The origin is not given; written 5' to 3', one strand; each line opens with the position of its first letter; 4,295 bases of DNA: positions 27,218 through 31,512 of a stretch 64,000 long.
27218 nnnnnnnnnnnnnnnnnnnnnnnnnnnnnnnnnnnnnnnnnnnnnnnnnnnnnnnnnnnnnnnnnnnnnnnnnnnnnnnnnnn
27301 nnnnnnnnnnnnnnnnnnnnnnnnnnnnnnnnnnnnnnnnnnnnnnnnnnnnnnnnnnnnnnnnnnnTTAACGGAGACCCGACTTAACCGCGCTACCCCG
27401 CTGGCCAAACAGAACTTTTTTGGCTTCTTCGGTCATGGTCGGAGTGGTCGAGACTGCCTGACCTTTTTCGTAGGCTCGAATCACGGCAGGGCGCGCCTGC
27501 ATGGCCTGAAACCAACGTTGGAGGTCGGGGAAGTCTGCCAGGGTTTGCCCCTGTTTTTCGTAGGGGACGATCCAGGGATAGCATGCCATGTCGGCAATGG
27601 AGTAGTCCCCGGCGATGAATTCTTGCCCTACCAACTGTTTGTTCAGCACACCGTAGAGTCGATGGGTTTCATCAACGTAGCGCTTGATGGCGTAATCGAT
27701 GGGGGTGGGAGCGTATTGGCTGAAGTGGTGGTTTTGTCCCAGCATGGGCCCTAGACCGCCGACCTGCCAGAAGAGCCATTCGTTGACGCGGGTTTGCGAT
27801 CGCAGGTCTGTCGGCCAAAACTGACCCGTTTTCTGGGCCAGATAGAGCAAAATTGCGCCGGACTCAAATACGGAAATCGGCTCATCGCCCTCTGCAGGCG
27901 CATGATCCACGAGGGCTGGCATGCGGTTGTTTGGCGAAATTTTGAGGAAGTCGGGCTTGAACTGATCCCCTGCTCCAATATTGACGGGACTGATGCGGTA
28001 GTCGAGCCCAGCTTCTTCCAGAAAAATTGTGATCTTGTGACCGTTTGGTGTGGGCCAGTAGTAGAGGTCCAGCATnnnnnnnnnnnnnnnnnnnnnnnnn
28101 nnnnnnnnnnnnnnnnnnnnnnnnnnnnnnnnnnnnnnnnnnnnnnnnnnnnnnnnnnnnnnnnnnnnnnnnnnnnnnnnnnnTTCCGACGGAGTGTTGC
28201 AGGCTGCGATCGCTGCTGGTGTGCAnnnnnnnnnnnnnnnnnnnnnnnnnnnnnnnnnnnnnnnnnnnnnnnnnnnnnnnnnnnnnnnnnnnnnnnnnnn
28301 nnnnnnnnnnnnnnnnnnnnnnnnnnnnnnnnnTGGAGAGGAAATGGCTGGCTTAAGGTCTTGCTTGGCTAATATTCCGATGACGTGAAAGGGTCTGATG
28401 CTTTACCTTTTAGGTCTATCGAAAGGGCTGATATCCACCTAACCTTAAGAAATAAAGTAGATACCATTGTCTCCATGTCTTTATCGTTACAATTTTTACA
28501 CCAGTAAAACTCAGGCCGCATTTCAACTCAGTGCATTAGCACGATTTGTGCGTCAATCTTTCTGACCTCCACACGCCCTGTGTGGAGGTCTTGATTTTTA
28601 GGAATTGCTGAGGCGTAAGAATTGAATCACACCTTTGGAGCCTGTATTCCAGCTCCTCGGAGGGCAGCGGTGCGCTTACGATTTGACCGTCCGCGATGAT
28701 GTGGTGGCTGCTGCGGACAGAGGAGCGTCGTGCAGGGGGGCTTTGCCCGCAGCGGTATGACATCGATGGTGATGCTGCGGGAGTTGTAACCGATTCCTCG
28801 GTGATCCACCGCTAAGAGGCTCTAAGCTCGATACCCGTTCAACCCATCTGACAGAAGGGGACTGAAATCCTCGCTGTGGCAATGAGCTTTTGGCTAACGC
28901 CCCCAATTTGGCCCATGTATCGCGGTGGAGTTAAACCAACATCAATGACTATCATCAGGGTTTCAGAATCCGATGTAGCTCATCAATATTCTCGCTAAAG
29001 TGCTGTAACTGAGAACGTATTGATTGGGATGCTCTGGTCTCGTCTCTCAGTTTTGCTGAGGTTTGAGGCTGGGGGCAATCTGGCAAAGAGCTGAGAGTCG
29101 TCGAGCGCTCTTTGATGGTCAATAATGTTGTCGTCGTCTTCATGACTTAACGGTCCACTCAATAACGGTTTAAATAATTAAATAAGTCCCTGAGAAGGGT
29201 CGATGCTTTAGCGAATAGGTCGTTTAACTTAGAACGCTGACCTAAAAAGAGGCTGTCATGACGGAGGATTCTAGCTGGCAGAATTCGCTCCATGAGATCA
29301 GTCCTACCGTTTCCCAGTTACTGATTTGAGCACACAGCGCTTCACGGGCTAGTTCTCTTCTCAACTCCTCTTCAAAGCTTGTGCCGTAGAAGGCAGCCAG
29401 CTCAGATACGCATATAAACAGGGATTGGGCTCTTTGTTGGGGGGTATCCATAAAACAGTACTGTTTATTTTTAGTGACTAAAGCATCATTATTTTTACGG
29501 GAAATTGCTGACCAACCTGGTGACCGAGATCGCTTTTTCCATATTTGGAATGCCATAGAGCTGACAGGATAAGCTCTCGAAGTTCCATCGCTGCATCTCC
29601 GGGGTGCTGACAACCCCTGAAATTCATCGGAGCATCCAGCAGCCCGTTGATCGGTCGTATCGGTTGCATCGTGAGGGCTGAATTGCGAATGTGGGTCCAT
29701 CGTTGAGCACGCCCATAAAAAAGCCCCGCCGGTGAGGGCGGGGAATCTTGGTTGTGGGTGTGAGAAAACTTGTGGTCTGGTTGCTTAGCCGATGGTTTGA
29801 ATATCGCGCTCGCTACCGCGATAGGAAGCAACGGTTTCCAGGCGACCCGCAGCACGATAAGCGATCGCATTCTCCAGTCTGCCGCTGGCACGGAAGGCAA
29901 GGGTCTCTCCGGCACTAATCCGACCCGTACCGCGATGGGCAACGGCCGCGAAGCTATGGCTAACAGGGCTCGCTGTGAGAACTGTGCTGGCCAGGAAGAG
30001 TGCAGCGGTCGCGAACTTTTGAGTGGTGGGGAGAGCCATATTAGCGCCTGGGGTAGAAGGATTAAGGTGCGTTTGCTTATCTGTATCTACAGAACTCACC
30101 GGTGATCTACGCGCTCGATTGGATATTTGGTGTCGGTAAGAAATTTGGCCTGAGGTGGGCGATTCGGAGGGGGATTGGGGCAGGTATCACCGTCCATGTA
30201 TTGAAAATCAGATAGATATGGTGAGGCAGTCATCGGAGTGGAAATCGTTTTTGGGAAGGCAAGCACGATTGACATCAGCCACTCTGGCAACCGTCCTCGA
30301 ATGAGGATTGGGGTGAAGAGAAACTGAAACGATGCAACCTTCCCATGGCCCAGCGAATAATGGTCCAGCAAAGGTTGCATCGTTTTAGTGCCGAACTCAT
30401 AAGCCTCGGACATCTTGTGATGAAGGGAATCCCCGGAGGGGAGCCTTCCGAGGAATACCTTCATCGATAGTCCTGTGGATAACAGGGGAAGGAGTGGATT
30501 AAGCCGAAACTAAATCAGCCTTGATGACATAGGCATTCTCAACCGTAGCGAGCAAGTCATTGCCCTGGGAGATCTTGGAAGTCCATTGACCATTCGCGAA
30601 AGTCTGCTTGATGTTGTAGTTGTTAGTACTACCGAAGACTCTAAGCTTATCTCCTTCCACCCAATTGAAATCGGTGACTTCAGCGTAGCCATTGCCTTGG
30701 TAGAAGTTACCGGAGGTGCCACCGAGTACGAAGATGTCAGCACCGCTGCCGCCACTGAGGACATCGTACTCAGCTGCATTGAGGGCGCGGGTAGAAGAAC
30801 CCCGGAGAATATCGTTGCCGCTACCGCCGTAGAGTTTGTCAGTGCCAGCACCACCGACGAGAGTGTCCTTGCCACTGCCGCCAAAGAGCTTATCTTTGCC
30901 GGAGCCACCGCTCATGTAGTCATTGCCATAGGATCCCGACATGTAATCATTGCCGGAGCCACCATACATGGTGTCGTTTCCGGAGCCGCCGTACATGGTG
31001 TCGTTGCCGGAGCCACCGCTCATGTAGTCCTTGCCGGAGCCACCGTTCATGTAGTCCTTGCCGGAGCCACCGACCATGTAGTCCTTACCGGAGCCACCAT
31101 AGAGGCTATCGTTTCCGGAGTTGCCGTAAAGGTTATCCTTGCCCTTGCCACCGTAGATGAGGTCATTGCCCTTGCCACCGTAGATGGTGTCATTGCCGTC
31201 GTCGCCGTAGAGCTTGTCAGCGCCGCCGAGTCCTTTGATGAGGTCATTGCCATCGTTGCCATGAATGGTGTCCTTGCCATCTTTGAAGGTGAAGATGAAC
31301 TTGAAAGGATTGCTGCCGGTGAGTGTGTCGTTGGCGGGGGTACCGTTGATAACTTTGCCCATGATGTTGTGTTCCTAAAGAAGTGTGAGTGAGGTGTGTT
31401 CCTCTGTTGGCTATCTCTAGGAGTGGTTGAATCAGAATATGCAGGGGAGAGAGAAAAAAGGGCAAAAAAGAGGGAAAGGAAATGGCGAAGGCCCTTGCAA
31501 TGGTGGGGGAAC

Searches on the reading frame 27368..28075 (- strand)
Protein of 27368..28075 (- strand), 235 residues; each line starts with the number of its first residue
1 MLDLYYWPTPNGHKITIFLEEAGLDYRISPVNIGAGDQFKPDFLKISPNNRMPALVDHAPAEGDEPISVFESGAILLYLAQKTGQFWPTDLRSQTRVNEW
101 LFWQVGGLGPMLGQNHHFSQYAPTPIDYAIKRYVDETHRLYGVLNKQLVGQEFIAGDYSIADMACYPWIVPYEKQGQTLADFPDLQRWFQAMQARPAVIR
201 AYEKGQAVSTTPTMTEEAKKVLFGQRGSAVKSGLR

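Call 62: search_protein_families(library=pfam, proteins=[window:27368-28075:-], max_evalue=0.00001)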
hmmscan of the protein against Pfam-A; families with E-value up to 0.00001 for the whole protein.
window:27368-28075:- (235 aa): 4 families
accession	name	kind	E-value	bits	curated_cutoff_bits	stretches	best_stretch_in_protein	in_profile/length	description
PF02798.26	GST_N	-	1.8e-15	57.4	20.9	1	3-81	4-76/76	Glutathione S-transferase, N-terminal domain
PF13409.12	GST_N_2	-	1.6e-12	48.3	25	1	10-81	3-69/70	Glutathione S-transferase, N-terminal domain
PF13417.12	GST_N_3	-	5.8e-09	36.6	22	1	4-84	1-72/75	Glutathione S-transferase, N-terminal domain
PF00043.30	GST_C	-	8e-07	29.7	20.7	1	134-196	28-93/93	Glutathione S-transferase, C-terminal domain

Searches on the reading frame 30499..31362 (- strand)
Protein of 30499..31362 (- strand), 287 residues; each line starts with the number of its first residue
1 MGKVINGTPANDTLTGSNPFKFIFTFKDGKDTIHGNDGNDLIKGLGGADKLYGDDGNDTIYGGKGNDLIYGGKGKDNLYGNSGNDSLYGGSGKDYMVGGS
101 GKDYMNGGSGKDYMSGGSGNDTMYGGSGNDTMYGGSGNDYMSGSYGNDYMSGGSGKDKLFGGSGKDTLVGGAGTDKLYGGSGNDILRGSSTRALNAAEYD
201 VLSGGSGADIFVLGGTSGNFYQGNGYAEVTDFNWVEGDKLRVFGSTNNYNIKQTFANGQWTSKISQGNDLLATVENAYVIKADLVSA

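Call 5: search_protein_families(library=pfam, proteins=[window:30499-31362:-], max_evalue=0.01)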
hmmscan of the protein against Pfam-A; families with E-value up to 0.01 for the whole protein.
window:30499-31362:- (287 aa): 1 family
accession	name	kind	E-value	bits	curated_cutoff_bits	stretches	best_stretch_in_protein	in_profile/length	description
PF00353.25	HemolysinCabind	-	7.9e-75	246.7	23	9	107-140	2-35/36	RTX calcium-binding nonapeptide repeat (4 copies)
